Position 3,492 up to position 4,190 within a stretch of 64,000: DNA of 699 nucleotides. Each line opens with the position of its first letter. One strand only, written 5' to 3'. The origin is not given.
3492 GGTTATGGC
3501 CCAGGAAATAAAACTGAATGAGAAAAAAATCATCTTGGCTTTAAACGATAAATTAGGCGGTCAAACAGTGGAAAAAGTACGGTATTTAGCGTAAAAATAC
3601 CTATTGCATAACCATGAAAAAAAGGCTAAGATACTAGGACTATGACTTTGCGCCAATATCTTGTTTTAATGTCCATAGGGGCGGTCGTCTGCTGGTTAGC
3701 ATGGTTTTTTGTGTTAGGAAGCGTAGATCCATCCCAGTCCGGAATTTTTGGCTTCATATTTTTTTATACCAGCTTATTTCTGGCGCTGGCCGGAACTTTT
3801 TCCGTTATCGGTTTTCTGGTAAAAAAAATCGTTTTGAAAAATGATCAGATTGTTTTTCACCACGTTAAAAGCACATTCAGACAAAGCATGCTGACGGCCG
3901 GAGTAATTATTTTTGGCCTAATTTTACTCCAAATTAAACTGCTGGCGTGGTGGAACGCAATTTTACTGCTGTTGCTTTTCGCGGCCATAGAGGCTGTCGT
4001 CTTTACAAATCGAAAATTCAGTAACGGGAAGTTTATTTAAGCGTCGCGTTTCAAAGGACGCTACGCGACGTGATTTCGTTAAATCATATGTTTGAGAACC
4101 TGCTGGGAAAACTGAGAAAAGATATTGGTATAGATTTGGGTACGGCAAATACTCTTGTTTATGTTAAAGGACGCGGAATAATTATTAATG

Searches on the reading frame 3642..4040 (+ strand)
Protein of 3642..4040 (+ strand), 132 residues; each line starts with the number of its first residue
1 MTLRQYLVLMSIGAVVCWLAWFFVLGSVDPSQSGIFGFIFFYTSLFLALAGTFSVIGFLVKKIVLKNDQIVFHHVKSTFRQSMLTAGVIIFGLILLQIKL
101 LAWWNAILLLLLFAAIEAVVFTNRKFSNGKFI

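Call 61: find_encoding_contigs(protein=window:3642-4040:+, flank=10000, max_places=3)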
Protein window:3642-4040:+ (132 aa): 1 contig read that carries it; 1 place shown.
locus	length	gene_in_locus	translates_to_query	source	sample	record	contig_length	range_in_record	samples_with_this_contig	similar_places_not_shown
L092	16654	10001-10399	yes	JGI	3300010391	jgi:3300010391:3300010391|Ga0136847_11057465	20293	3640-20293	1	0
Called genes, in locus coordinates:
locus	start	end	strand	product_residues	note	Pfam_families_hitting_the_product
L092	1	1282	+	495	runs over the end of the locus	PF02874:ATP-synt_ab_N, PF00006:ATP-synt_ab, PF00306:ATP-synt_ab_C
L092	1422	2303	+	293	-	PF00231:ATP-synt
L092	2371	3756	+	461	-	PF02874:ATP-synt_ab_N, PF00006:ATP-synt_ab, PF22919:ATP-synt_VA_C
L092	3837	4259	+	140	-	PF02823:ATP-synt_DE_N, PF00401:ATP-synt_DE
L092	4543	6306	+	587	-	PF00664:ABC_membrane, PF02463:SMC_N (weak), PF00005:ABC_tran, PF13304:AAA_21 (faint)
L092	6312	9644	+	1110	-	PF00580:UvrD-helicase, PF13245:AAA_19, PF13087:AAA_12 (faint), PF13538:UvrD_C_2 (faint), PF13361:UvrD_C, PF12705:PDDEXK_1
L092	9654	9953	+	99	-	PF05258:DciA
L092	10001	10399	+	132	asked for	-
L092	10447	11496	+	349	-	PF06723:MreB_Mbl, PF00022:Actin (faint), PF14450:FtsA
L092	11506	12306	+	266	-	PF04085:MreC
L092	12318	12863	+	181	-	-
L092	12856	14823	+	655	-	PF03717:PBP_dimer, PF00905:Transpeptidase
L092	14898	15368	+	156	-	PF03449:GreA_GreB_N, PF01272:GreA_GreB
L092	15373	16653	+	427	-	?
